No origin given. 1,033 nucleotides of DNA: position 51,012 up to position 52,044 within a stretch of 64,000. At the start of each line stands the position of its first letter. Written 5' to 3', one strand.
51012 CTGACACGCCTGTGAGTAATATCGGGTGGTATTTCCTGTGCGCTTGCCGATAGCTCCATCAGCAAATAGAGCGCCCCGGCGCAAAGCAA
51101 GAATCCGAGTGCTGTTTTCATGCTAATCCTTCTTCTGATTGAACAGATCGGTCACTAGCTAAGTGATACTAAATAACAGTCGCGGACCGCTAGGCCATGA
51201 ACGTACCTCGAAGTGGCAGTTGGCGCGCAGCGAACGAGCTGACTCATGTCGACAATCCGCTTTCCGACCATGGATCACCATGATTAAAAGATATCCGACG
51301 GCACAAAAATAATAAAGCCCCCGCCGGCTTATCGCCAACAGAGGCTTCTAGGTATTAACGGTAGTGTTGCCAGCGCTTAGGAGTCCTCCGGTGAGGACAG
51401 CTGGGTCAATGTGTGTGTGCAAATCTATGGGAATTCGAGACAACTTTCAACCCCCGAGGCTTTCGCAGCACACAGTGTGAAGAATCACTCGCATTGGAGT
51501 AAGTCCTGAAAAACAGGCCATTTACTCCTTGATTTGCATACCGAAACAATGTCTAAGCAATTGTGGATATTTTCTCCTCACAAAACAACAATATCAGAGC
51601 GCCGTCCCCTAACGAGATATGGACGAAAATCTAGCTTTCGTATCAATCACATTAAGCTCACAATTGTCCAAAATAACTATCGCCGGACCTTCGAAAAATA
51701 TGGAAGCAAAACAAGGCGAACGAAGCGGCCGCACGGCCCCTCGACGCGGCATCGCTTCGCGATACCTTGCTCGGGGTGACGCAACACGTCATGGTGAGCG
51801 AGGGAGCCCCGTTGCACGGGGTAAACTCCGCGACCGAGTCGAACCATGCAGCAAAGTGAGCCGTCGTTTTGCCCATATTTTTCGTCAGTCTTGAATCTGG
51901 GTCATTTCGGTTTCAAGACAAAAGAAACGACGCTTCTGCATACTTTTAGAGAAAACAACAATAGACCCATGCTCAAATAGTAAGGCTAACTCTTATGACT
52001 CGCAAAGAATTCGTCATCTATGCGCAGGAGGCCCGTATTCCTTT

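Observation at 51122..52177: About 1 kb non-coding, hairpin-dense region between the S41 peptidase and OPT transporter genes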

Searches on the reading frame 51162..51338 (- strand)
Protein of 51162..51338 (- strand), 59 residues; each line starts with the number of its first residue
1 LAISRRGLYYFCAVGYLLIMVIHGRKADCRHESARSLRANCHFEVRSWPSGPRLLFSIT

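Call 47: search_protein_families(library=pfam, max_evalue=1, proteins=[window:51162-51338:-])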
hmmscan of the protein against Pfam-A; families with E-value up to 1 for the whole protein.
window:51162-51338:- (59 aa): 0 families

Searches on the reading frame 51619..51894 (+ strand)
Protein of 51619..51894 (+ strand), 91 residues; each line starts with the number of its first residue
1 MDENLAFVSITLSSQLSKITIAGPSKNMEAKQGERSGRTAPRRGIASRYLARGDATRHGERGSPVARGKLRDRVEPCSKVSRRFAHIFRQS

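Call 30: list_cluster_members(proteins=[window:51619-51894:+, window:51534-51779:+, window:51658-51876:-, window:51677-51847:-, window:51609-51752:-, window:51406-51549:-, window:51846-51980:+, window:51995-52156:+, window:51159-51338:-, window:51163-51312:+])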
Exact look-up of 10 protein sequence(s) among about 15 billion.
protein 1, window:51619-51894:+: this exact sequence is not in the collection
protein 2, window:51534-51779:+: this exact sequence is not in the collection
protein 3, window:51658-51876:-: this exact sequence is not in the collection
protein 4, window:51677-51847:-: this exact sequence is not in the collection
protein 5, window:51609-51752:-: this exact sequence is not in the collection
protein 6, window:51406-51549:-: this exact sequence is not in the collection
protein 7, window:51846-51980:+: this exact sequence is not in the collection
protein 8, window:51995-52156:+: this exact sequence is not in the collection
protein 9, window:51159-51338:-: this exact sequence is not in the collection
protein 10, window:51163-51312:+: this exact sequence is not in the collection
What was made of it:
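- Checked: None of these ORFs was ever called as a gene in a collection of 15 billion proteins (call 30).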

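Call 47: search_protein_families(library=pfam, max_evalue=1, proteins=[window:51619-51891:+])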
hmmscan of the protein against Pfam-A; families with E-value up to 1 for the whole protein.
window:51619-51891:+ (91 aa): 0 families
